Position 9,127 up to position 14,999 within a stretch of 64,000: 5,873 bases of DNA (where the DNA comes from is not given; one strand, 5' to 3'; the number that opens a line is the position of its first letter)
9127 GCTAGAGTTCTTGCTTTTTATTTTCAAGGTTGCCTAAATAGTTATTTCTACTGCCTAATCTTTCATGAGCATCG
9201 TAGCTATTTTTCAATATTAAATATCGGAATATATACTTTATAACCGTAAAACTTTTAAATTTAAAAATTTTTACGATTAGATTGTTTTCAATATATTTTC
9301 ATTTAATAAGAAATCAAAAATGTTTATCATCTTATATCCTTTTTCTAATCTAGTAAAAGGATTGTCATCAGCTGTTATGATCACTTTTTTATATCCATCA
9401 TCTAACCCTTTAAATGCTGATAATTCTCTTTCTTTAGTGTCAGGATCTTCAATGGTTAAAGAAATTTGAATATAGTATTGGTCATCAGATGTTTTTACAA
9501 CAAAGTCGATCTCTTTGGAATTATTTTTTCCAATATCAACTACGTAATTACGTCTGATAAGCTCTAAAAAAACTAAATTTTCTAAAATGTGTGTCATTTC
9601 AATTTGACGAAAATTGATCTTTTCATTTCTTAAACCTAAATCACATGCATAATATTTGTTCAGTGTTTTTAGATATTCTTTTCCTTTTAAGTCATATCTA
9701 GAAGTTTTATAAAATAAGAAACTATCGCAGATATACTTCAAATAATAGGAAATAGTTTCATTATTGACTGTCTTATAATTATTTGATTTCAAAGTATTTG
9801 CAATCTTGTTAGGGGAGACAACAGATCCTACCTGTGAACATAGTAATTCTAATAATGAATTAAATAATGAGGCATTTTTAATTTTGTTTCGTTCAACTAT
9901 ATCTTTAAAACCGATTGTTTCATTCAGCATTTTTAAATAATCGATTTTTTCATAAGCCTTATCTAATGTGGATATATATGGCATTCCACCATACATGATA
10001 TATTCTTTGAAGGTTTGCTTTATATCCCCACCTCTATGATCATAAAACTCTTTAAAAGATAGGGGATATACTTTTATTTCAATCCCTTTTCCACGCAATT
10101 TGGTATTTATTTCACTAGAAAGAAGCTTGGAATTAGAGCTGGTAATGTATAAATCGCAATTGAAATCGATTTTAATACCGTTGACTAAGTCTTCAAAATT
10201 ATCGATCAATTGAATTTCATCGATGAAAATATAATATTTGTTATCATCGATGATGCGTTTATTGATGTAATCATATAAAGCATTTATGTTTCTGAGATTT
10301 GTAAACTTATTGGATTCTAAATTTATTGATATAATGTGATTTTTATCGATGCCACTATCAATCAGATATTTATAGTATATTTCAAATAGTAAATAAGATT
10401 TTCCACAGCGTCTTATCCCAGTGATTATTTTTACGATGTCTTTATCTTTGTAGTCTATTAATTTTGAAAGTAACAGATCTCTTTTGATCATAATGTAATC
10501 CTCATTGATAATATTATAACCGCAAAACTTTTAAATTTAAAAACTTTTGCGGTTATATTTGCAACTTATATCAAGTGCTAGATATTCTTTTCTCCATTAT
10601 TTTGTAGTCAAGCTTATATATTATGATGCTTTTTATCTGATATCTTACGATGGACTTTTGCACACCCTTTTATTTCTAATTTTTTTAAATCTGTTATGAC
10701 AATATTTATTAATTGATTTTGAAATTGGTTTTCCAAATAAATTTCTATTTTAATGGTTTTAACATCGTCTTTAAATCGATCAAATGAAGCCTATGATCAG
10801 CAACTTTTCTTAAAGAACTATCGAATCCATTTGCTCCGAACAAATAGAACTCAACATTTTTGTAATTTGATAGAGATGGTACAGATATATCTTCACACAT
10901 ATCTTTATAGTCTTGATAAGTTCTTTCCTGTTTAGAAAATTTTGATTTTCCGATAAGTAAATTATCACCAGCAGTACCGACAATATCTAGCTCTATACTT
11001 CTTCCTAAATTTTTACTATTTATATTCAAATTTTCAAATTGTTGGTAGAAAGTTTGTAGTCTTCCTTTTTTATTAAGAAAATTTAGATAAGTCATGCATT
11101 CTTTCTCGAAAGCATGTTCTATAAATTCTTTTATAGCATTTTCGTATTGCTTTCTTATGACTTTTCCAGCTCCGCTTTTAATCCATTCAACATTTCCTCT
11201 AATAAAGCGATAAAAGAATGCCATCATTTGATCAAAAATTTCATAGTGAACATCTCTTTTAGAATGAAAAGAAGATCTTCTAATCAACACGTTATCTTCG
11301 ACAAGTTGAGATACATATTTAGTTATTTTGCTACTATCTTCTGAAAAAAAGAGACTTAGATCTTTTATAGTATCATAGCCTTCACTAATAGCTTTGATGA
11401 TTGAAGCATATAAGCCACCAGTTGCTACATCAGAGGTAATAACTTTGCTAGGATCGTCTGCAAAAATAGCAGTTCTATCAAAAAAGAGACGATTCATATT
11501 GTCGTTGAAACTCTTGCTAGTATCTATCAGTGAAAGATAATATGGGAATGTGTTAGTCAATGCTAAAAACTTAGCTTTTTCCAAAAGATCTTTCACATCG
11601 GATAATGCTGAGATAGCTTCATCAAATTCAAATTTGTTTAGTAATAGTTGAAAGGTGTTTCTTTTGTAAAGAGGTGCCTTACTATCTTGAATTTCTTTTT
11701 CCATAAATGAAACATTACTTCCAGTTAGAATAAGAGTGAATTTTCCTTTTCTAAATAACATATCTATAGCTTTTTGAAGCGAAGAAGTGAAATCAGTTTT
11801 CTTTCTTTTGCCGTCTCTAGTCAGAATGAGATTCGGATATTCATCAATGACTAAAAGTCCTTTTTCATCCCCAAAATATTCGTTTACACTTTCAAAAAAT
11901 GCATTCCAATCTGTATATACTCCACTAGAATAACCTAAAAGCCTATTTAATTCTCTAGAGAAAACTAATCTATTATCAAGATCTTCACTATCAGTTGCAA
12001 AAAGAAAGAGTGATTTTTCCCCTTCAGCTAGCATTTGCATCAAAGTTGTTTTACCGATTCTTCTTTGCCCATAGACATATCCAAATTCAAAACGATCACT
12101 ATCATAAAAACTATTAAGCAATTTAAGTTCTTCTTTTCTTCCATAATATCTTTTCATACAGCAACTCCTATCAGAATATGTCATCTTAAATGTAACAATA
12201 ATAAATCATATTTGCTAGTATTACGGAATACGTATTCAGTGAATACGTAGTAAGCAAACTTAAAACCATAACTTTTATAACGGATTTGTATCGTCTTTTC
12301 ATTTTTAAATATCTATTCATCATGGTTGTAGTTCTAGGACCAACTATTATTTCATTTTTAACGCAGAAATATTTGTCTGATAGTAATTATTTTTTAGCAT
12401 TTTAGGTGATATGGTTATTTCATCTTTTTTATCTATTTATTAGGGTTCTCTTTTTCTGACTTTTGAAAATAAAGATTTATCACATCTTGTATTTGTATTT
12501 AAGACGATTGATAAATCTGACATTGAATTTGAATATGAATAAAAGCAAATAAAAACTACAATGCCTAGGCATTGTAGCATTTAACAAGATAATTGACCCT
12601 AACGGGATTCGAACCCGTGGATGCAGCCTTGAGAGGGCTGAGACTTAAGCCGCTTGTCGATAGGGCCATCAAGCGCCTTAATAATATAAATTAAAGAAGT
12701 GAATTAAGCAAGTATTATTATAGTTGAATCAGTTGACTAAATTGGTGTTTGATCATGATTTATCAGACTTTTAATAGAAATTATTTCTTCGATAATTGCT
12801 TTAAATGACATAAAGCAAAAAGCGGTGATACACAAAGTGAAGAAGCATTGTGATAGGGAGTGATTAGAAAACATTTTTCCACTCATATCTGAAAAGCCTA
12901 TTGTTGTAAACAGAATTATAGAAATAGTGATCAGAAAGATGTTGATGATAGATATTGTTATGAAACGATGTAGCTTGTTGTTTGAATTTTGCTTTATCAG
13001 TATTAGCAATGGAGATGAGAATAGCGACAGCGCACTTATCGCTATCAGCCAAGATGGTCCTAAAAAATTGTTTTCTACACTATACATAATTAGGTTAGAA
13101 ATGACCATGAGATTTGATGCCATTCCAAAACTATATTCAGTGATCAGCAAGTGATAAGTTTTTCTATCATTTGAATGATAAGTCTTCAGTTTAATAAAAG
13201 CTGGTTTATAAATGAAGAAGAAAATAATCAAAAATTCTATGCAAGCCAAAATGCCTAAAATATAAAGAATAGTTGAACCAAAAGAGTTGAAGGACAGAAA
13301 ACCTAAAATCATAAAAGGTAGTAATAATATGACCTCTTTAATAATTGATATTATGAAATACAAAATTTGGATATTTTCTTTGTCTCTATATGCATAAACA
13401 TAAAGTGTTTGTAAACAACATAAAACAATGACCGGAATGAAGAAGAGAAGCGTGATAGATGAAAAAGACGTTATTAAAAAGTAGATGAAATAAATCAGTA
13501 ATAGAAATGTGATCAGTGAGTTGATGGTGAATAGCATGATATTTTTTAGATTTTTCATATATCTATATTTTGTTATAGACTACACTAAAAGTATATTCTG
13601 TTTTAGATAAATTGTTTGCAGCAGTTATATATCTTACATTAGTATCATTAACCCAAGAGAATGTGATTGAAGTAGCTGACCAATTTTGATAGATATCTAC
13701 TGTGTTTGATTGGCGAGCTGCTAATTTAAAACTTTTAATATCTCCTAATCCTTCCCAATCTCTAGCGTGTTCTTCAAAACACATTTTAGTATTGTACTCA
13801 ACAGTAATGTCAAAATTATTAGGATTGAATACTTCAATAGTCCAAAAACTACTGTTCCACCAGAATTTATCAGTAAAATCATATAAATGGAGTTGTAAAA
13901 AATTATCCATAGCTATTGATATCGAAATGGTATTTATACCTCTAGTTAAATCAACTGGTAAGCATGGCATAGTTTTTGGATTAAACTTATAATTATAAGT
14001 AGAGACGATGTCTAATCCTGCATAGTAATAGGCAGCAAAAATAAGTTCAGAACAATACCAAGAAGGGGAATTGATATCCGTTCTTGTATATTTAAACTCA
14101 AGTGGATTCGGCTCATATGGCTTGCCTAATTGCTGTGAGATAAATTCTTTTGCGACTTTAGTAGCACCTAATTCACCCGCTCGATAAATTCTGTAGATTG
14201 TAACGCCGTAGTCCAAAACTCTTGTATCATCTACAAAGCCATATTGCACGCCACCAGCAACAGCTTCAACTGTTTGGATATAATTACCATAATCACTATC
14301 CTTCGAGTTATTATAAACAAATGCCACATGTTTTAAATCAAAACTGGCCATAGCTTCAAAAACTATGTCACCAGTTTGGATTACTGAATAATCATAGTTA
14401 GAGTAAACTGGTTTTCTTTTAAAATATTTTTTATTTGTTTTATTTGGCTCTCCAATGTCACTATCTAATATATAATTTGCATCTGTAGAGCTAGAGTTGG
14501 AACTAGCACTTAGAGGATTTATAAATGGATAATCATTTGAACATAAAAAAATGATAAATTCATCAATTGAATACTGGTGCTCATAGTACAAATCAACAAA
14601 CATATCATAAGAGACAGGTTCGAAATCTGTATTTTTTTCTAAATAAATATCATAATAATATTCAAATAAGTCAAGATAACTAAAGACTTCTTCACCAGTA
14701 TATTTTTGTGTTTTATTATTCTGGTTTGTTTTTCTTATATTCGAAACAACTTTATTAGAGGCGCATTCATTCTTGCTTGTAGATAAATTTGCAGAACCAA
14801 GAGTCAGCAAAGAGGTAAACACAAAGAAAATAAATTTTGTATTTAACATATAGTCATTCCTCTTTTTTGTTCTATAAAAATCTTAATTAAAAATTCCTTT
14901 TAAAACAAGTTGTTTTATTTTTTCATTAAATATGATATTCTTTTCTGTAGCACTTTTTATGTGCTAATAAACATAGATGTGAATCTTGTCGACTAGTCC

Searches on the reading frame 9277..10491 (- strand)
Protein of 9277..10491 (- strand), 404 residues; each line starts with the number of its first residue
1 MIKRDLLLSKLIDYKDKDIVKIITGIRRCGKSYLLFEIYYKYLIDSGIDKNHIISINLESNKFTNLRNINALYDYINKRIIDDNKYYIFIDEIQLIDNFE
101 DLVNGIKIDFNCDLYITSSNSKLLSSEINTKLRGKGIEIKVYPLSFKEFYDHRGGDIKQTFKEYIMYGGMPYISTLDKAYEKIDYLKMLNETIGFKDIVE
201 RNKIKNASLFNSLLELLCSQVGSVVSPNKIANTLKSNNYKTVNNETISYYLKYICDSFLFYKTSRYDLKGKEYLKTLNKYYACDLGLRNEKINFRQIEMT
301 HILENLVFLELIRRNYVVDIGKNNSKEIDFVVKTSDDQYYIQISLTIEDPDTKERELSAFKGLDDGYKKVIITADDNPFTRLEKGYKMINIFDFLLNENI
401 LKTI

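Call 7: search_protein_families(library=pfam, proteins=[window:9277-10491:-], max_evalue=0.01)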
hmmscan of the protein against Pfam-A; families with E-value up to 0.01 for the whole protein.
window:9277-10491:- (404 aa): 2 families
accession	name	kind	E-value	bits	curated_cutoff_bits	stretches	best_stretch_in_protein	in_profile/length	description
PF13173.12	AAA_14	-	7.4e-33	113.7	27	1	20-149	4-128/129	AAA domain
PF13635.12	DUF4143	-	1e-17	64.8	28.1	1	196-341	2-155/160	Domain of unknown function (DUF4143)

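Call 8: search_protein_families(library=ncbifam, proteins=[window:9277-10491:-], max_evalue=0.01)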
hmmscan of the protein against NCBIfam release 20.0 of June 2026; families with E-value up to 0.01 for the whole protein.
window:9277-10491:- (404 aa): 0 families

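Call 21: search_protein_families(library=padloc, proteins=[window:9277-10491:-], max_evalue=0.01)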
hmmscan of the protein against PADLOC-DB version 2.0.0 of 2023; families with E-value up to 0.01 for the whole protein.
window:9277-10491:- (404 aa): 7 families
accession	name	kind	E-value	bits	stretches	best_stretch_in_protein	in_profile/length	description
PDLC04787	PDC-S01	-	1.7e-136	453.4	1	1-398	10-409/412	-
PDLC04789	PDC-S01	-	2.1e-40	136.9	1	1-337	1-332/375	-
PDLC04791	PDC-S01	-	5.5e-22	76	1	15-380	16-383/395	-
PDLC04790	PDC-S01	-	4.6e-14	50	1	22-338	31-359/422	-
PDLC04786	PDC-S01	-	1.9e-12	44.7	1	8-154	8-158/439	-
PDLC04788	PDC-S01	-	9.5e-08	29.4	2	157-297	176-316/448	-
PDLC04792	PDC-S01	-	8.4e-06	22.6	1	9-151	8-153/452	-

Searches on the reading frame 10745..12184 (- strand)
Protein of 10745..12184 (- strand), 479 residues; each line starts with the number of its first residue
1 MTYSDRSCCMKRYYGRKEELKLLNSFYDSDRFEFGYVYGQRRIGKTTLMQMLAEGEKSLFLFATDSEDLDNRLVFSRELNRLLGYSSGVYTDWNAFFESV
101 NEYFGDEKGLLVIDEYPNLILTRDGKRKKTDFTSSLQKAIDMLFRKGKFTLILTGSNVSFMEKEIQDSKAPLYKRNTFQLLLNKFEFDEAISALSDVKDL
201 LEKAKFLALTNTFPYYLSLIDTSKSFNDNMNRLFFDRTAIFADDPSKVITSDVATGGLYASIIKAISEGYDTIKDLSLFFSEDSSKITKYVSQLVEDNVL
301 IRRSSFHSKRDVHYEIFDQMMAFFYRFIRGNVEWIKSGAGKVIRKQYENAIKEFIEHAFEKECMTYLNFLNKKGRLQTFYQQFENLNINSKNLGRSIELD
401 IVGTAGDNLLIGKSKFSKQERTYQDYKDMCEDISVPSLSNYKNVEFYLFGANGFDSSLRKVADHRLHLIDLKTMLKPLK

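Call 7: search_protein_families(library=pfam, proteins=[window:10745-12184:-], max_evalue=0.01)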
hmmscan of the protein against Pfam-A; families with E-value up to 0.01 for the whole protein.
window:10745-12184:- (479 aa): 6 families
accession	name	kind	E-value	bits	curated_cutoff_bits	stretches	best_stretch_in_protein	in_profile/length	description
PF01637.24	ATPase_2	-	1.6e-14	54.7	33.2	1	14-196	2-193/225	ATPase domain predominantly from Archaea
PF13173.12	AAA_14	-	2.2e-09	37.8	27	1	37-173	7-115/129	AAA domain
PF13401.12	AAA_22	-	2.1e-06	28.5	27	1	34-157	7-124/130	AAA domain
PF03008.20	DUF234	-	4.8e-05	24.1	22.5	1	324-418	1-91/100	Archaea bacterial proteins of unknown function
PF13191.12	AAA_16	-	0.0012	19.8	32.6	1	13-60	2-55/167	AAA ATPase domain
PF00004.35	AAA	-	0.0028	18.5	21.2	1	37-164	3-117/131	ATPase family associated with various cellular activities (AAA)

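Call 8: search_protein_families(library=ncbifam, proteins=[window:10745-12184:-], max_evalue=0.01)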
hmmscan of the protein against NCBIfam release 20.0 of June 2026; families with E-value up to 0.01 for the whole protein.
window:10745-12184:- (479 aa): 0 families

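Call 21: search_protein_families(library=padloc, proteins=[window:10745-12184:-], max_evalue=0.01)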
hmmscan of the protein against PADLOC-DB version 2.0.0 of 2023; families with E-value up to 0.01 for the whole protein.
window:10745-12184:- (479 aa): 5 families
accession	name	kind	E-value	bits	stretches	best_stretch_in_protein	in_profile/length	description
PDLC04984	PDC-S27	-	1.8e-39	133.9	1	10-420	1-416/474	-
PDLC04985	PDC-S27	-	4.9e-21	73.2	1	12-409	5-407/484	-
PDLC04787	PDC-S01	-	7.3e-08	29.7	1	8-197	4-164/412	-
PDLC04789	PDC-S01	-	0.00017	18.7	1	36-73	21-59/375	-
PDLC04790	PDC-S01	-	0.00096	16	0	33-62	28-57/422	-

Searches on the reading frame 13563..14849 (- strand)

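Call 7: search_protein_families(library=pfam, proteins=[window:13563-14849:-], max_evalue=0.01)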
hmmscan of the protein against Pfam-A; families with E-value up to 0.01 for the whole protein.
window:13563-14849:- (428 aa): 1 family
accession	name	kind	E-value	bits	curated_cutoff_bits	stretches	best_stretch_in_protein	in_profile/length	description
PF05708.18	Peptidase_C92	-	4e-05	24.2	27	1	159-280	4-124/166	Permuted papain-like amidase enzyme, YaeF/YiiX, C92 family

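Call 8: search_protein_families(library=ncbifam, proteins=[window:13563-14849:-], max_evalue=0.01)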
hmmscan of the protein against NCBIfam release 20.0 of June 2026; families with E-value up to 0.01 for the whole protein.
window:13563-14849:- (428 aa): 0 families

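Call 21: search_protein_families(library=padloc, proteins=[window:13563-14849:-], max_evalue=0.01)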
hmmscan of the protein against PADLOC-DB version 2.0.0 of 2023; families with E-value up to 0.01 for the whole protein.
window:13563-14849:- (428 aa): 0 families

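Call 95: search_protein_families(library=phrogs, proteins=[window:13563-14846:-], max_evalue=0.001)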
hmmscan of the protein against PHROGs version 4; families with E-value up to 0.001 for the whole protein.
window:13563-14846:- (427 aa): 0 families
